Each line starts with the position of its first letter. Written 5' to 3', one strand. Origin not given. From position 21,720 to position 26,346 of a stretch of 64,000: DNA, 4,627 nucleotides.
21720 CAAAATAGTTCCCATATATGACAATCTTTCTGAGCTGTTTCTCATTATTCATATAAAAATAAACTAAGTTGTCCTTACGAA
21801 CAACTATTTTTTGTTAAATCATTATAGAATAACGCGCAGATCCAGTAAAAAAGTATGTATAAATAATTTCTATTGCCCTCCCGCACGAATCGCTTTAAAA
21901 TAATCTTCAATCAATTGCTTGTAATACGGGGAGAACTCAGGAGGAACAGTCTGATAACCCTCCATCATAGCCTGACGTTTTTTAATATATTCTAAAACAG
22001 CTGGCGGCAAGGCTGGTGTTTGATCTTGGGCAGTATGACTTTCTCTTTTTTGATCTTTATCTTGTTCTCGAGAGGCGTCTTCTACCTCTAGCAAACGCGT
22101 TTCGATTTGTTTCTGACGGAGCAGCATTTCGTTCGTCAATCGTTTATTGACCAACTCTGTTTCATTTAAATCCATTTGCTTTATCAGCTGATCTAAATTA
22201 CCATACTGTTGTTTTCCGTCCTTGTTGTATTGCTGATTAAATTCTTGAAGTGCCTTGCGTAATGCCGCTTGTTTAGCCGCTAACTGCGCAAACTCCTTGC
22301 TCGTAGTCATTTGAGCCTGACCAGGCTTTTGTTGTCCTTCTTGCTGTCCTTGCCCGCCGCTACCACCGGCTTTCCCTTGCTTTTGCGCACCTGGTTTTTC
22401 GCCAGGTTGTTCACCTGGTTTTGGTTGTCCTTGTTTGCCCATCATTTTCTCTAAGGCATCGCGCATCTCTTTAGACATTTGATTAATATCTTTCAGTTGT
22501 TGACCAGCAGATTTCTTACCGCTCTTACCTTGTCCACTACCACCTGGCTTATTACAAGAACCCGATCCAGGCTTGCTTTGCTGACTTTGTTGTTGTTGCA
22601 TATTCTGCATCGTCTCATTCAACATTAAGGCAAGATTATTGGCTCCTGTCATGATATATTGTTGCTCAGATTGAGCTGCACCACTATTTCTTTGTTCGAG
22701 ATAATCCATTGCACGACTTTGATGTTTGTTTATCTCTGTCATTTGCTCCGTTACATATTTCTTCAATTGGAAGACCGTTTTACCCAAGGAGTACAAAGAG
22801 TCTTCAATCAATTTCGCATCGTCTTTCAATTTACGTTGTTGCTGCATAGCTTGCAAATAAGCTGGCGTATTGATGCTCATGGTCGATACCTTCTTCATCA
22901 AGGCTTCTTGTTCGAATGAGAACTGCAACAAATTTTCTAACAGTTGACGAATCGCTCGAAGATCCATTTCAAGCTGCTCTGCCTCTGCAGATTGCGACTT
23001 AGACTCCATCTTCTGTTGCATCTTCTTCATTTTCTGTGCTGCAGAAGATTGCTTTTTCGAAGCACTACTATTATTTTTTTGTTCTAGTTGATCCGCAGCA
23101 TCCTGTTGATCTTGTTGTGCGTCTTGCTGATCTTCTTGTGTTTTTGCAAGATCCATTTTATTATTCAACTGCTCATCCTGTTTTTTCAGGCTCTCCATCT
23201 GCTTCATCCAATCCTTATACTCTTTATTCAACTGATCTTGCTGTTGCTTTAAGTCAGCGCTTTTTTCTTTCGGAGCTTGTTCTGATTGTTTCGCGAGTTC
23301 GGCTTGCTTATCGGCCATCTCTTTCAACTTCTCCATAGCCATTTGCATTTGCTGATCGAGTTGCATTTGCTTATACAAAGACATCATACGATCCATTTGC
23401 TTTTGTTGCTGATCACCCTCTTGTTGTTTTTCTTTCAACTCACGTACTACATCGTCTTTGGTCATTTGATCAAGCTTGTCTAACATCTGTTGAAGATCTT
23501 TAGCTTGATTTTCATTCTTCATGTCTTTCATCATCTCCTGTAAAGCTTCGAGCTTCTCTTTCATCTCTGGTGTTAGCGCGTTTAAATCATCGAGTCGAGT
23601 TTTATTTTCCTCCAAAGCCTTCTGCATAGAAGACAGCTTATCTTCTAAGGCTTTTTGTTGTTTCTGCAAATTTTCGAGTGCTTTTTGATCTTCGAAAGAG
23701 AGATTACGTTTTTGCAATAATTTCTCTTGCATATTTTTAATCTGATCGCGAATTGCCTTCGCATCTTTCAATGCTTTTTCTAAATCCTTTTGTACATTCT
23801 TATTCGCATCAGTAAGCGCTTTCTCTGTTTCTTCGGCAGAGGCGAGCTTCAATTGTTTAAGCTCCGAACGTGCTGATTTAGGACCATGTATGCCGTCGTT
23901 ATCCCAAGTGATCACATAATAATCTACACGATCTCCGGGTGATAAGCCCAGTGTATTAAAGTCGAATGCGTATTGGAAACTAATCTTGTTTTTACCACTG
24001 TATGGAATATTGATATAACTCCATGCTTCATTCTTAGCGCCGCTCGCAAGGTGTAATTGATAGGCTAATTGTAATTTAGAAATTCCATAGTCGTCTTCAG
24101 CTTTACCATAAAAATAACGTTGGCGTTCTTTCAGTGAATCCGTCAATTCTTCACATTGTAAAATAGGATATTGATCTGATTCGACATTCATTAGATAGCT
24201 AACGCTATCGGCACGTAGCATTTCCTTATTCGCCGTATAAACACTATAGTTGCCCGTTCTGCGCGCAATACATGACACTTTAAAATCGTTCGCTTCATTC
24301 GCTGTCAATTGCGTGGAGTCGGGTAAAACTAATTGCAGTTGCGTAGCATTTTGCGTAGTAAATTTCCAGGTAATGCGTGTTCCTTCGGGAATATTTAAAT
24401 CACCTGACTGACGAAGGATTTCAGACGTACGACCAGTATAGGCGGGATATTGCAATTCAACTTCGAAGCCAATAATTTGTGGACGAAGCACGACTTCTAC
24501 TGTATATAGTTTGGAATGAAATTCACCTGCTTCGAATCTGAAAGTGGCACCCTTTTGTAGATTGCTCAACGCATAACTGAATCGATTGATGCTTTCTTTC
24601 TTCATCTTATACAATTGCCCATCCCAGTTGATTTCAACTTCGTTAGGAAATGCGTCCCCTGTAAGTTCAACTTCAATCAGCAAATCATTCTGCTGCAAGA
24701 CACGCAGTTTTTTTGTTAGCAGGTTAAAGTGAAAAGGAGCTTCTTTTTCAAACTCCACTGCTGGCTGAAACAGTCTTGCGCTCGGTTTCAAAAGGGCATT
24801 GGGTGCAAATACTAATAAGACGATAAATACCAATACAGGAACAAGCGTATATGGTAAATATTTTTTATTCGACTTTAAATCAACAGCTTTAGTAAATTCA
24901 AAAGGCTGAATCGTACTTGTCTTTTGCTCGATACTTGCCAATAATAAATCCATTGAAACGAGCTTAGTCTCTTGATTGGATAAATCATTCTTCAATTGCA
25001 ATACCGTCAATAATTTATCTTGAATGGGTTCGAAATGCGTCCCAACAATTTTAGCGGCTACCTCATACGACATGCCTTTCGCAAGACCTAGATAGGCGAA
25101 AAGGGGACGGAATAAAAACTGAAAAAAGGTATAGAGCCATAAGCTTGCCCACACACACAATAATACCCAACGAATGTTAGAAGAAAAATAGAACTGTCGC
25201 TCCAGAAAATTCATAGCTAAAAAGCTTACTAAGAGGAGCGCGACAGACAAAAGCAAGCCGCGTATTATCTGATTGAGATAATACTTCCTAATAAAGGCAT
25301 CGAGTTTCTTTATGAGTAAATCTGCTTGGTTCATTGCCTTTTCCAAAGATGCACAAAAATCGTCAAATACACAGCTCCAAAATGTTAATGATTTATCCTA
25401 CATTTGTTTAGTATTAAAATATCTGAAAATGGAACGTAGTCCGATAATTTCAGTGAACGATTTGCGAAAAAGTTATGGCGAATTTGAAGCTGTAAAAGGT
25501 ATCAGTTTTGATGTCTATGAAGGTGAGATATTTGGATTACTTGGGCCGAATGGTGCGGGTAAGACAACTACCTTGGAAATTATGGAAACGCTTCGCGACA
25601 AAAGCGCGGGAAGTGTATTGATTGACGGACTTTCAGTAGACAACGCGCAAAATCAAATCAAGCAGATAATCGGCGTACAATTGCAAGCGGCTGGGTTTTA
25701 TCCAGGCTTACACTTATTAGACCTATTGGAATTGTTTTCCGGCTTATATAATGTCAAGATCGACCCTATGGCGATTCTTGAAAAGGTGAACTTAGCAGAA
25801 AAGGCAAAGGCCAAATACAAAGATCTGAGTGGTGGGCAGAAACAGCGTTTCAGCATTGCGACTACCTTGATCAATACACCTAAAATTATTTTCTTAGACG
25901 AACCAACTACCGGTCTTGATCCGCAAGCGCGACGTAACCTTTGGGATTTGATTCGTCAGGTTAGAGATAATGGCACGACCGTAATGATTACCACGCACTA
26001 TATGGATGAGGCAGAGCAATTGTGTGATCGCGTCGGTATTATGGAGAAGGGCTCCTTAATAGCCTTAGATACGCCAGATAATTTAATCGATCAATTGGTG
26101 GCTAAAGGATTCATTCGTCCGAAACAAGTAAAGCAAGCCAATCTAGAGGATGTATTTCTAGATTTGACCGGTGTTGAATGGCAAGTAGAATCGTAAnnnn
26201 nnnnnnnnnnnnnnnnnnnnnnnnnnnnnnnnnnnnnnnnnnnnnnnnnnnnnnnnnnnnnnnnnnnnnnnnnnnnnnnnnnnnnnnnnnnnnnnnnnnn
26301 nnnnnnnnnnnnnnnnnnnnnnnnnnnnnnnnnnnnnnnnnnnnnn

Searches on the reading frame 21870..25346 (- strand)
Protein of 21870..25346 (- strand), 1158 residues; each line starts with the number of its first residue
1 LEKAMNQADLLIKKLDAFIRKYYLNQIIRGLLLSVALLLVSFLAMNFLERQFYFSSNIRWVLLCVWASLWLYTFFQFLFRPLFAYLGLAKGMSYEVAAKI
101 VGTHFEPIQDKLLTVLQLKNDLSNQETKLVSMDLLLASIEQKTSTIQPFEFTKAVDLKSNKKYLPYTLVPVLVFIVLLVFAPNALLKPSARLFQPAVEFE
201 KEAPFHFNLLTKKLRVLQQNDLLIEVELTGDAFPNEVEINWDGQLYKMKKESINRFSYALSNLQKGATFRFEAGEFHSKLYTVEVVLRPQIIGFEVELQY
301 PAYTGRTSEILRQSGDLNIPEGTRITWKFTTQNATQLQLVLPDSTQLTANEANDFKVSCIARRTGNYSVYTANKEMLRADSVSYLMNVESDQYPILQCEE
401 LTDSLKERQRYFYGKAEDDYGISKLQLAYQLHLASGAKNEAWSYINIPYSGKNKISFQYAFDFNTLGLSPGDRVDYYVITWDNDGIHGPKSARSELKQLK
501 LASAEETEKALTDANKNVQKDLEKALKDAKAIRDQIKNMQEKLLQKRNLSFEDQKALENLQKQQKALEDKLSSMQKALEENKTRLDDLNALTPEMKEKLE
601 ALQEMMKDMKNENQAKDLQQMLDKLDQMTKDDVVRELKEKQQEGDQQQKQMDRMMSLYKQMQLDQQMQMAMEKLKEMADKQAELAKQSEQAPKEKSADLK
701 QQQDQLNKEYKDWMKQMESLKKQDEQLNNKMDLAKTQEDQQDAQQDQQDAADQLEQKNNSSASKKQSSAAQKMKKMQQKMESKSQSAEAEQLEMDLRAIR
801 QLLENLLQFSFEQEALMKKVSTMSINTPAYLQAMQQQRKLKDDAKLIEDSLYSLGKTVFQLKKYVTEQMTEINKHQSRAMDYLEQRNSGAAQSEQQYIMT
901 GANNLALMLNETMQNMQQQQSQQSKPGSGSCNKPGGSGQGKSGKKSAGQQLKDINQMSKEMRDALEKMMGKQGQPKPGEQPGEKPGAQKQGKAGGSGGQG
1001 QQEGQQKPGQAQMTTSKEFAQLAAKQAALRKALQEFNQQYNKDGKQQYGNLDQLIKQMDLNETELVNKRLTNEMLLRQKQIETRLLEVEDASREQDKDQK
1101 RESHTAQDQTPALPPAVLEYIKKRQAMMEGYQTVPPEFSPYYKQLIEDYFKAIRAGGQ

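Call 63: search_protein_families(library=pfam, proteins=[window:21870-25346:-], max_evalue=0.0001)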
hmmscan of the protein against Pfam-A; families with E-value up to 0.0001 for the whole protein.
window:21870-25346:- (1158 aa): 1 family
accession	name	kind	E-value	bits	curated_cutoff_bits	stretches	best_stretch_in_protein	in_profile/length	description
PF13779.11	DUF4175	-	2.6e-11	42.7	27.3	1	276-527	179-421/825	Domain of unknown function (DUF4175)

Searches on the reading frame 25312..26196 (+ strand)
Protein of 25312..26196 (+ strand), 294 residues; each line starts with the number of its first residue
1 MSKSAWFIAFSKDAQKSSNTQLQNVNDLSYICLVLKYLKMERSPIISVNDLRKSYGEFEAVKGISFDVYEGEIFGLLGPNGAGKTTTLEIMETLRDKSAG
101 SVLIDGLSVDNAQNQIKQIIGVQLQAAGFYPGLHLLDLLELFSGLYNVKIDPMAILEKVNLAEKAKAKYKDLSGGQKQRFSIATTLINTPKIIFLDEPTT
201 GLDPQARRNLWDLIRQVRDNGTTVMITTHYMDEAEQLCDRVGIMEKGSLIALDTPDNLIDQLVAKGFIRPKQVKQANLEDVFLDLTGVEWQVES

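Call 62: search_protein_families(library=pfam, proteins=[window:25312-26196:+], max_evalue=0.0001)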
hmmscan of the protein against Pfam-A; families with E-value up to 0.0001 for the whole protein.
window:25312-26196:+ (294 aa): 4 families
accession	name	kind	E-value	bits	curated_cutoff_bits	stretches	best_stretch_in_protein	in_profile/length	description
PF00005.33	ABC_tran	-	4.3e-28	99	25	1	62-200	2-137/137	ABC transporter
PF13304.12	AAA_21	-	1.8e-15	58.2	27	1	169-229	235-298/304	AAA domain, putative AbiEii toxin, Type IV TA system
PF13175.12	AAA_15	-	8.1e-09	36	32.1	0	163-229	292-369/374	AAA ATPase domain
PF02463.25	SMC_N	-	6.8e-06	26.1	40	0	156-243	121-211/220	RecF/RecN/SMC N terminal domain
